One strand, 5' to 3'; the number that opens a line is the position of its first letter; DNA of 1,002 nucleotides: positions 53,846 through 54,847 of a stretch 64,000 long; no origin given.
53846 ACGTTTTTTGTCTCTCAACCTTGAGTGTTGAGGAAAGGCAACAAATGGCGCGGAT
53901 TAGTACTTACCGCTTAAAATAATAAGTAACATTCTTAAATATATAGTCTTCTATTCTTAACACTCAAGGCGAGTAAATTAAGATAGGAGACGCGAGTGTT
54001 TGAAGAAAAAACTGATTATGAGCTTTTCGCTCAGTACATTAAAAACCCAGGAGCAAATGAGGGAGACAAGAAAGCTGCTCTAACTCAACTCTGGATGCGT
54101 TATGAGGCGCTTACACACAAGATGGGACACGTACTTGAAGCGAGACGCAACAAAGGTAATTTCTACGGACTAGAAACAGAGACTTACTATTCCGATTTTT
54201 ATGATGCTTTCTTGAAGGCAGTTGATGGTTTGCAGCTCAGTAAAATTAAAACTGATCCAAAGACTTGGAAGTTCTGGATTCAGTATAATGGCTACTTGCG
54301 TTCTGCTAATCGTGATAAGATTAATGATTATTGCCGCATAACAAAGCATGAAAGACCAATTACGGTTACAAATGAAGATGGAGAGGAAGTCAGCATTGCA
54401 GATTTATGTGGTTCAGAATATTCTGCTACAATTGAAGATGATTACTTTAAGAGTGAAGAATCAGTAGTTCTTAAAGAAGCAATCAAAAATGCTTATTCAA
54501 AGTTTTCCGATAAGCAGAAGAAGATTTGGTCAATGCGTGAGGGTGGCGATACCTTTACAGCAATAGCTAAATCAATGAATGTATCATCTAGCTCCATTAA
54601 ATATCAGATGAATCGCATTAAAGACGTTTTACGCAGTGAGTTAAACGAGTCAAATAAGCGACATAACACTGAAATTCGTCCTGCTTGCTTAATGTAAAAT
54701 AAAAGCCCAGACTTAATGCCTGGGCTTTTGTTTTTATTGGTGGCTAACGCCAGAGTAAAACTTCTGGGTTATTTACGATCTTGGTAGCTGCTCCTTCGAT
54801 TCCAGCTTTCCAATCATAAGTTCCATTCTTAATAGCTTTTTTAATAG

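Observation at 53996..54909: Phage sigma factor convergent with a 44-aa FlgM-like anti-sigma peptide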

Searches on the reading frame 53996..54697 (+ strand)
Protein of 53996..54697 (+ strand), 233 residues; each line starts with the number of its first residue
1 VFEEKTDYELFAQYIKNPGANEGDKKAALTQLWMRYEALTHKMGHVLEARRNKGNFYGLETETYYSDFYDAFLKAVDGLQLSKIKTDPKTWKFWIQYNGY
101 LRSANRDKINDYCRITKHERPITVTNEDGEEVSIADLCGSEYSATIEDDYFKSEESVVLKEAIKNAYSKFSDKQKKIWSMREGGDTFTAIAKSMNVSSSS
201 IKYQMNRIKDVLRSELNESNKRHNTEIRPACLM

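Call 3: search_protein_families(library=pfam, proteins=[window:53996-54697:+], max_evalue=10)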
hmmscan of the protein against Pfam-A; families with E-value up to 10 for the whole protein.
window:53996-54697:+ (233 aa): 7 families
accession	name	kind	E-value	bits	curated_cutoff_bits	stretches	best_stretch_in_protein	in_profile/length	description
PF13556.12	HTH_30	-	0.0026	18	27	1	187-225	15-53/59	PucR C-terminal helix-turn-helix domain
PF07638.17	Sigma70_ECF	-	0.0092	16.3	21.1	1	21-217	12-184/185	ECF sigma factor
PF09892.16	DUF2119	-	0.083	12.7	30.5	1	125-166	30-71/188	Uncharacterized protein conserved in archaea (DUF2119)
PF04545.22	Sigma70_r4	-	0.088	12.8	24.1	1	171-213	6-49/50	Sigma-70, region 4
PF00196.25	GerE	-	0.13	12.3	23.5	1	170-209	3-42/57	Bacterial regulatory proteins, luxR family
PF03735.19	ENT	-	0.16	12.5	28.5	1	185-228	10-53/71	ENT domain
PF02796.21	HTH_7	-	0.21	12.2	23.8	1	172-201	8-38/45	Helix-turn-helix domain of resolvase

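Call 4: search_protein_families(library=phrogs, proteins=[window:53996-54697:+], max_evalue=1)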
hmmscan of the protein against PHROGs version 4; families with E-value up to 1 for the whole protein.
window:53996-54697:+ (233 aa): 20 families
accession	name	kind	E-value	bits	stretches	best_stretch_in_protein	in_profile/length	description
phrog_351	-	transcription regulation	5.3e-10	39.5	1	122-223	638-733/928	RNA polymerase sigma factor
phrog_1740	-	transcription regulation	1.2e-09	38.2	1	98-220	108-220/567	RNA polymerase sigma factor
phrog_1190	-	transcription regulation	1.8e-06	28.8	1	114-220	66-163/167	RNA polymerase sigma factor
phrog_11138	-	unknown function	1.8e-05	26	1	104-217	29-140/142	-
phrog_2308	-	unknown function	4.9e-05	24.4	1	172-231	4-61/138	-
phrog_13787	-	unknown function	0.00046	21.4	1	141-219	93-171/172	-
phrog_7003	-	unknown function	0.0022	18.5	1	116-211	58-160/309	-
phrog_3512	-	transcription regulation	0.0023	19.1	1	159-210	57-107/130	sigma factor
phrog_7168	-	DNA, RNA and nucleotide metabolism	0.0059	17.1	1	14-224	91-278/284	homing endonuclease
phrog_3855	-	DNA, RNA and nucleotide metabolism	0.0074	17.7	1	170-210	65-105/115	HTH DNA binding protein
phrog_323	-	transcription regulation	0.0082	16.7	1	163-221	142-199/319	transcriptional regulator, D5-like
phrog_36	-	transcription regulation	0.01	16.5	1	155-222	125-193/220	transcriptional regulator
phrog_3910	-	transcription regulation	0.021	14.8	1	161-206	62-107/356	transcriptional regulator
phrog_21734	-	unknown function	0.022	15.9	1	178-219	51-92/156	-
phrog_645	-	DNA, RNA and nucleotide metabolism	0.036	15.2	1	172-206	25-60/196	Rnase E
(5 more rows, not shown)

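Call 7: search_dna_similar(query=window:53996-54697:+, collection=phages, mode=protein, max_evalue=0.001)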
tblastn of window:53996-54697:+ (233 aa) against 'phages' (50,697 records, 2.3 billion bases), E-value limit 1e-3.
No match.

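Call 14: search_protein_families(library=ncbifam, proteins=[window:53996-54697:+], max_evalue=10)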
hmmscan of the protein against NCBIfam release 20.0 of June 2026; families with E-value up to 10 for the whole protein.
window:53996-54697:+ (233 aa): 11 families
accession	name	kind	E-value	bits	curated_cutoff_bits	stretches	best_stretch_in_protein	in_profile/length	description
TIGR02937.1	sigma70-ECF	superfamily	1.7e-07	31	42.9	1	70-216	34-165/165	sigma-70 family RNA polymerase sigma factor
TIGR02985.1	Sig70_bacteroi1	subfamily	5.7e-07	29.9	126.4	1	88-216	43-162/162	RNA polymerase sigma-70 factor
NF005385.0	PRK06930.1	subfamily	0.00013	21.7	136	1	146-221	89-167/170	positive control sigma-like factor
NF009166.1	PRK12513.1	equivalog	0.00016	21.4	206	1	89-220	65-190/193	RNA polymerase sigma factor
NF006550.0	PRK09047.1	equivalog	0.00029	20.3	173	1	108-220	73-191/194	RNA polymerase sigma factor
NF058625.1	sigma_PG0214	equivalog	0.0015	18.2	130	1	161-222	105-167/170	GFO_1088 family ECF-type sigma factor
NF006158.0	PRK08301.1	equivalog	0.0063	16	339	1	119-217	141-238/241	RNA polymerase sporulation sigma factor SigE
TIGR02835.1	spore_sigmaE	equivalog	0.0079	15.7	348.6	1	117-217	132-231/234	RNA polymerase sporulation sigma factor SigE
TIGR02989.1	Sig-70_gvs1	subfamily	0.012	15.6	124.55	1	160-213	101-155/158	RNA polymerase sigma-70 factor, Rhodopirellula/Verrucomicrobium family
NF041236.1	CAS_III-E_sigma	exception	0.02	14.8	100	1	96-217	76-205/206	type III-E CRISPR-associated RpoE-like sigma factor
NF007222.0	PRK09640.1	equivalog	0.043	13.3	194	1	186-218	152-184/188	RNA polymerase sigma factor SigX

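Call 18: find_homologous_proteins(query=window:53996-54697:+, max_evalue=0.001)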
Query window:53996-54697:+ (233 aa): 13 proteins with E <= 0.001 among 204 candidates.
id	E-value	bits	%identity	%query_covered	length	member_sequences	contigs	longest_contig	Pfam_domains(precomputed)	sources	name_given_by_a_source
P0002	3.4e-135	467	87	100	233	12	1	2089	-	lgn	-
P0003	8.4e-133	459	85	100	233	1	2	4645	-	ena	-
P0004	2.0e-132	458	85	100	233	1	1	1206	-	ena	-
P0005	2.4e-132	457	86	100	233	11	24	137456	-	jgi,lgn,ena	jgi:DNA-directed RNA polymerase specialized sigma24 family protein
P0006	9.5e-111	387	75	100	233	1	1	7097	-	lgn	-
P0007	6.6e-109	381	86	82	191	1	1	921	-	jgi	jgi:DNA-directed RNA polymerase specialized sigma24 family protein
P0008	3.0e-106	372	73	97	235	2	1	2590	-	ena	-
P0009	5.8e-103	361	70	100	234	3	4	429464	-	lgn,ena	-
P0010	2.0e-96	340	67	100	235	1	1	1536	-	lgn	-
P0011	6.3e-94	332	67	100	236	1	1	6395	-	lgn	-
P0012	3.8e-92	326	63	100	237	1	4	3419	-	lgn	-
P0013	4.5e-92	326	64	99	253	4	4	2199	-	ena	-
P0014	2.2e-91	323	64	99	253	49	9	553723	-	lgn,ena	-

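Call 19: find_encoding_contigs(protein=P0014, flank=4000, max_places=3)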
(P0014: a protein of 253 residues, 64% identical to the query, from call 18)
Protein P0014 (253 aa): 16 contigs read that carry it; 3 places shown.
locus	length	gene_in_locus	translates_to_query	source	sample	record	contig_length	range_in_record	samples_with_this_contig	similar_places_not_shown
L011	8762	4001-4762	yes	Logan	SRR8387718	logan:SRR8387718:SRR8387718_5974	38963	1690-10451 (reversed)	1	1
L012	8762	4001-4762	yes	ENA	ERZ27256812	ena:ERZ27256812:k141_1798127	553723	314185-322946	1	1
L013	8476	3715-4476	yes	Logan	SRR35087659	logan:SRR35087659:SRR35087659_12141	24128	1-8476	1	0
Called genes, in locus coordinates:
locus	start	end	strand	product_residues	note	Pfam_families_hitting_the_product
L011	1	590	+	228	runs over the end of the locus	PF19835:SegE_GIY-YIG (faint), PF07460:NUMOD3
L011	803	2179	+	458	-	PF05731:TROVE (weak), PF13519:VWA_2 (weak)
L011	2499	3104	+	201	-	-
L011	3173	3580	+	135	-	-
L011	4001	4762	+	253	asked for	-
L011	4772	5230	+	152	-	-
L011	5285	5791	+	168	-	-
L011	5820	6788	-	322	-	PF02739:5_3_exonuc_N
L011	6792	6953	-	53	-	-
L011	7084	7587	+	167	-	-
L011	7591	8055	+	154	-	-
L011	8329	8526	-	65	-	-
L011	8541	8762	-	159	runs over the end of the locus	-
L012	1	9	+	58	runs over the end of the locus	-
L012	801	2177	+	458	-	PF05731:TROVE (weak), PF13519:VWA_2 (weak)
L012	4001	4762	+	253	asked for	-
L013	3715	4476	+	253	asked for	-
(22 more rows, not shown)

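Call 20: find_encoding_contigs(protein=P0009, flank=4000, max_places=3)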
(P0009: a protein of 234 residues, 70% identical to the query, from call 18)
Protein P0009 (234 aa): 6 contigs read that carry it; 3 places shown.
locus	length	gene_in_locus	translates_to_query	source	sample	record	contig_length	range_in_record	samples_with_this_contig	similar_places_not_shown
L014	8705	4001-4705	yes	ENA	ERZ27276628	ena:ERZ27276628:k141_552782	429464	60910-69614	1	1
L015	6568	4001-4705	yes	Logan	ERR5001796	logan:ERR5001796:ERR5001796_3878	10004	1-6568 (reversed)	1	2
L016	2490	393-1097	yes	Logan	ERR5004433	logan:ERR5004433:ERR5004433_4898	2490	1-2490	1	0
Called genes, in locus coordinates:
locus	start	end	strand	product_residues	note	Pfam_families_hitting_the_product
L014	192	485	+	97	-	-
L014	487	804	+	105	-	-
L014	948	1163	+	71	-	-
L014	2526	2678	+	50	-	-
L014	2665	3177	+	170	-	PF06114:Peptidase_M78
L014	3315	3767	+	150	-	-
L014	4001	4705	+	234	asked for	-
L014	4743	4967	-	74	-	-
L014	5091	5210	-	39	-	-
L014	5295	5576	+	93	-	-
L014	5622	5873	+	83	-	-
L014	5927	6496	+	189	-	-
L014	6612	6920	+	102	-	-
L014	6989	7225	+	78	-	-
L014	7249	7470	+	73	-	-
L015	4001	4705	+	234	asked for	-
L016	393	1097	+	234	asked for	-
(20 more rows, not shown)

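Call 21: find_encoding_contigs(protein=P0005, flank=4000, max_places=3)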
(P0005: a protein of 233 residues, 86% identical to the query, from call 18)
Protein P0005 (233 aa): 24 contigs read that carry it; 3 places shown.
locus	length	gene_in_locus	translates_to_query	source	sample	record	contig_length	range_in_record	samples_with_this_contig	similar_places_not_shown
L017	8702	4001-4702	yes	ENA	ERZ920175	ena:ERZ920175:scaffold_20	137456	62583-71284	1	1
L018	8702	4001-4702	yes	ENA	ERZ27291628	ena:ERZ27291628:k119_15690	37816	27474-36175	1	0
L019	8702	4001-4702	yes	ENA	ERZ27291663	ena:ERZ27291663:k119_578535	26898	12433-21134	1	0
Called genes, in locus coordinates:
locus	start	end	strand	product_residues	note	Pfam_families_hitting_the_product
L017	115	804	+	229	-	-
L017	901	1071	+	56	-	-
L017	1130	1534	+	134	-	-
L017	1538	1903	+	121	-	-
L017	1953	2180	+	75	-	-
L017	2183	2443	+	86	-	-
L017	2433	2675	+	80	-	-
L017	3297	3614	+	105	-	-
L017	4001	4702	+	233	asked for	-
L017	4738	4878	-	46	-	-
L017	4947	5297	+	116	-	-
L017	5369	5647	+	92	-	-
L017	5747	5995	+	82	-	-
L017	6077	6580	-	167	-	-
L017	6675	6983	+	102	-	-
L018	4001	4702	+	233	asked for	-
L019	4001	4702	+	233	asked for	-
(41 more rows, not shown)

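Call 28: find_related_loci(query=A1, collection=viral_contigs, flank=6000)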
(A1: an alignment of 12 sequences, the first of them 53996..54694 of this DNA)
Query A1 (233 aa) in viral_contigs; peptide patterns used: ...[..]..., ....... (x = any residue, [..] = any of these).
59 stretches matched a pattern, but none encodes a relative of the query by tblastn (E <= 1e-3).

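Call 30: find_related_loci(query=A1, collection=metagenome_contigs, flank=5000)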
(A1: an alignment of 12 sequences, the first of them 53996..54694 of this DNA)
Query A1 (233 aa) in metagenome_contigs; peptide patterns used: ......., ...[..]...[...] (x = any residue, [..] = any of these).
582 stretches matched a pattern; 9 encode a relative of the query (tblastn E <= 1e-3); 9 distinct loci.
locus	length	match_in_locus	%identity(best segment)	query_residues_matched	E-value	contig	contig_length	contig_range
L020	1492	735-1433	86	1-233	3e-147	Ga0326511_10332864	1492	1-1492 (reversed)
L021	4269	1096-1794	85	1-233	4e-138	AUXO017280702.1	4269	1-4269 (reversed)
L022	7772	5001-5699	85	1-233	8e-136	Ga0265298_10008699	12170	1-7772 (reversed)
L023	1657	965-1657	86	1-231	4e-144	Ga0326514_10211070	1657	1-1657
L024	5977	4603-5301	66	2-232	1e-100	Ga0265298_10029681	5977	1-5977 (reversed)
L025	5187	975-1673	65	2-232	6e-100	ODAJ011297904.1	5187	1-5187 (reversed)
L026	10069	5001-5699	65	2-232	2e-99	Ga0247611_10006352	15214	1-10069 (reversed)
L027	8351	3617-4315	64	2-232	9e-99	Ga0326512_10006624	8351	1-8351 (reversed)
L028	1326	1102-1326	73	2-76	2e-33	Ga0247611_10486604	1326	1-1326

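Call 34: predict_structure(alignment_id=A1)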
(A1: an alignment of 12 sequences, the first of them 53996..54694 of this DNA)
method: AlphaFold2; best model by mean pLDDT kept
length: 233 residues; sequences in the alignment: 12
mean_pLDDT: 58.3   pTM: 0.37
mean pLDDT of the five models: 58.3, 58.1, 57.3, 56.9, 56.6
residues with pLDDT >= 90: 29; 70-90: 57; 50-70: 32; < 50: 115
segments of 3 or more residues with pLDDT < 50: 37-127, 131-152
pLDDT, mean of each block of 10 residues (from residue 1): 62 70 73 51 35 36 37 35 38 37 37 41 44 36 32 62 89 91 80 88 90 92 83 67
secondary structure, 60 per line:
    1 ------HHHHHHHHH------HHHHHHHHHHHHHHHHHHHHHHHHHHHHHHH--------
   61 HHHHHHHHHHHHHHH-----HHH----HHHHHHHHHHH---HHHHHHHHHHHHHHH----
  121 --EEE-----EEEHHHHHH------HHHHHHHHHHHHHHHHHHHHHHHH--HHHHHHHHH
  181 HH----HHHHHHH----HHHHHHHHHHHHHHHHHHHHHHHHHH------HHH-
elements in order: H7-15 H22-52 H61-75 H88-98 H102-116 E123-125 E131-133 H134-139 H146-169 H172-182 H187-193 H198-223

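Call 36: search_solved_structures(query=A1, max_evalue=1, show_alignments=2)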
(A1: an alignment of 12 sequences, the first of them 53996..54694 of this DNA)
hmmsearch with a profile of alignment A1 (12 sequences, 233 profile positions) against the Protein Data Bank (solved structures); distinct sequences matched with E-value up to 1: 0.

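Call 54: search_protein_representatives(alignment_id=A1)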
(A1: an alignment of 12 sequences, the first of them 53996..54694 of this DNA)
Query: 12 sequences, 233 profile positions. Proteins with E-value up to 0.001 (for the whole library): 146; up to 1e-10: 70; up to 1e-30: 4. The best 146 are listed.
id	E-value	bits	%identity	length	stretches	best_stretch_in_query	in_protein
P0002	4.9e-137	471.5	-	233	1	1-233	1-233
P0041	3.2e-38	148.2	-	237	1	3-221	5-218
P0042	4.2e-35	138.0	-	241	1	2-220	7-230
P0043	6.1e-31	124.4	-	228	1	26-228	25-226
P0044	6.0e-30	121.1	-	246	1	20-226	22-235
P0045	1.2e-27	113.6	-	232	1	3-225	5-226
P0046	2.7e-27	112.4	-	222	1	6-225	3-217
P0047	5.0e-26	108.3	-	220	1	7-218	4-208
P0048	5.9e-26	108.0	-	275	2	84-227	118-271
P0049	2.4e-25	106.0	-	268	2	81-223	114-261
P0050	2.6e-25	105.9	-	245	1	6-221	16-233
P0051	6.6e-25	104.6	-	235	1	7-225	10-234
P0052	1.1e-24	103.9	-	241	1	3-223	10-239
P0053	1.7e-24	103.3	-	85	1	29-79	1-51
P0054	2.0e-24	103.0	-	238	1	2-203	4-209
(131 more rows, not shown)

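Call 56: search_protein_families(library=pfam, alignment_id=A3, max_evalue=0.01)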
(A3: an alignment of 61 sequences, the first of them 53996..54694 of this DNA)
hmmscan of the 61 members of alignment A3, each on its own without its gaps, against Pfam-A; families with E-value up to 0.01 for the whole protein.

A. member 1, window:53996-54694:+ (233 aa): 2 families
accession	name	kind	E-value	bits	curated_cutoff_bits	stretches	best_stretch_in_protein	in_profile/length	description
PF13556.12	HTH_30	-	0.0026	18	27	1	187-225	15-53/59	PucR C-terminal helix-turn-helix domain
PF07638.17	Sigma70_ECF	-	0.0092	16.3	21.1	0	21-217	12-184/185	ECF sigma factor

B. families by the number of members that match (of 61 scanned): 28 families (the first 25 are shown)
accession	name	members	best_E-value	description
PF08281.18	Sigma70_r4_2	7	0.00019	Sigma-70, region 4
PF13936.12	HTH_38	6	4e-06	Helix-turn-helix domain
PF00196.25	GerE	6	4.9e-05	Bacterial regulatory proteins, luxR family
PF13412.12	HTH_24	5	4.8e-06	Winged helix-turn-helix DNA-binding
PF07638.17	Sigma70_ECF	5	2.7e-05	ECF sigma factor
PF12840.13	HTH_20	4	1.2e-05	Helix-turn-helix domain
PF13556.12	HTH_30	4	0.0024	PucR C-terminal helix-turn-helix domain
PF01022.26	HTH_5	3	8e-05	Bacterial regulatory protein, arsR family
PF02796.21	HTH_7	3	0.0025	Helix-turn-helix domain of resolvase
PF13384.12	HTH_23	3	0.0033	Homeodomain-like domain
PF19610.4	DUF6115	2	3.7e-05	Family of unknown function (DUF6115)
PF04967.18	HTH_10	2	0.00074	HTH DNA binding domain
PF12645.13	HTH_16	2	0.0015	Helix-turn-helix domain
PF15978.11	TnsD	1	0.00086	Tn7-like transposition protein D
PF09339.16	HTH_IclR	1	0.0012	IclR helix-turn-helix domain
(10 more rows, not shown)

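Call 57: search_solved_structures(query=A3, max_evalue=1, show_alignments=2)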
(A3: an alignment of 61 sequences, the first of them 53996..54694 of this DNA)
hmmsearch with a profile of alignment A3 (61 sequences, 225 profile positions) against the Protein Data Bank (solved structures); distinct sequences matched with E-value up to 1: 56.
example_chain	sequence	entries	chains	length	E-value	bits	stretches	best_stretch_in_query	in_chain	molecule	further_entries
8vd6_A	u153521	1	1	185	0.00011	25.2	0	171-204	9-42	CAP REPEAT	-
1y0u_A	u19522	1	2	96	0.00015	24.8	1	147-207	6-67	arsenical resistance operon repressor, putative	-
1je8_A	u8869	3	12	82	0.00029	23.8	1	167-214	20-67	Nitrate/Nitrite Response Regulator Protein NARL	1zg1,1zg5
3mzy_A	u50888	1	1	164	0.0003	23.8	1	122-219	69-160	RNA polymerase sigma-H factor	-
8u3b_G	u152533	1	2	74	0.00031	23.7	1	167-214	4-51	Nitrate/nitrite response regulator protein NarL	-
7r3g_B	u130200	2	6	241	0.00047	23.1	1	169-215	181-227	Regulatory protein RhlR | PROSS optimized variant of RhlR with 75 mutations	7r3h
5hev_A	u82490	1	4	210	0.00093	22.2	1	143-214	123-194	Response regulator protein VraR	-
1a04_A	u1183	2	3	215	0.0011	21.9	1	166-214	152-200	NITRATE/NITRITE RESPONSE REGULATOR PROTEIN NARL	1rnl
4ldz_A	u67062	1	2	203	0.0013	21.6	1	167-215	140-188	Transcriptional regulatory protein DesR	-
1l0o_C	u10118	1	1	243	0.0015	21.5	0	149-207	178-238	sigma factor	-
4wt0_B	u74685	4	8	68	0.0017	21.3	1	166-213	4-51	Response regulator receiver domain protein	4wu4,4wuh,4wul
4wsz_A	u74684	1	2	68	0.0022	21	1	166-212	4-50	Response regulator receiver domain protein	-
1fse_A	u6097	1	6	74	0.0022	21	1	169-212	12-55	GERE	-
4y13_A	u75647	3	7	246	0.0043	20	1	158-213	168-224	Transcriptional regulator of ftsQAZ gene cluster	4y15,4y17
4lfu_A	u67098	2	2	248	0.0044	20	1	158-213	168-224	Regulatory protein SdiA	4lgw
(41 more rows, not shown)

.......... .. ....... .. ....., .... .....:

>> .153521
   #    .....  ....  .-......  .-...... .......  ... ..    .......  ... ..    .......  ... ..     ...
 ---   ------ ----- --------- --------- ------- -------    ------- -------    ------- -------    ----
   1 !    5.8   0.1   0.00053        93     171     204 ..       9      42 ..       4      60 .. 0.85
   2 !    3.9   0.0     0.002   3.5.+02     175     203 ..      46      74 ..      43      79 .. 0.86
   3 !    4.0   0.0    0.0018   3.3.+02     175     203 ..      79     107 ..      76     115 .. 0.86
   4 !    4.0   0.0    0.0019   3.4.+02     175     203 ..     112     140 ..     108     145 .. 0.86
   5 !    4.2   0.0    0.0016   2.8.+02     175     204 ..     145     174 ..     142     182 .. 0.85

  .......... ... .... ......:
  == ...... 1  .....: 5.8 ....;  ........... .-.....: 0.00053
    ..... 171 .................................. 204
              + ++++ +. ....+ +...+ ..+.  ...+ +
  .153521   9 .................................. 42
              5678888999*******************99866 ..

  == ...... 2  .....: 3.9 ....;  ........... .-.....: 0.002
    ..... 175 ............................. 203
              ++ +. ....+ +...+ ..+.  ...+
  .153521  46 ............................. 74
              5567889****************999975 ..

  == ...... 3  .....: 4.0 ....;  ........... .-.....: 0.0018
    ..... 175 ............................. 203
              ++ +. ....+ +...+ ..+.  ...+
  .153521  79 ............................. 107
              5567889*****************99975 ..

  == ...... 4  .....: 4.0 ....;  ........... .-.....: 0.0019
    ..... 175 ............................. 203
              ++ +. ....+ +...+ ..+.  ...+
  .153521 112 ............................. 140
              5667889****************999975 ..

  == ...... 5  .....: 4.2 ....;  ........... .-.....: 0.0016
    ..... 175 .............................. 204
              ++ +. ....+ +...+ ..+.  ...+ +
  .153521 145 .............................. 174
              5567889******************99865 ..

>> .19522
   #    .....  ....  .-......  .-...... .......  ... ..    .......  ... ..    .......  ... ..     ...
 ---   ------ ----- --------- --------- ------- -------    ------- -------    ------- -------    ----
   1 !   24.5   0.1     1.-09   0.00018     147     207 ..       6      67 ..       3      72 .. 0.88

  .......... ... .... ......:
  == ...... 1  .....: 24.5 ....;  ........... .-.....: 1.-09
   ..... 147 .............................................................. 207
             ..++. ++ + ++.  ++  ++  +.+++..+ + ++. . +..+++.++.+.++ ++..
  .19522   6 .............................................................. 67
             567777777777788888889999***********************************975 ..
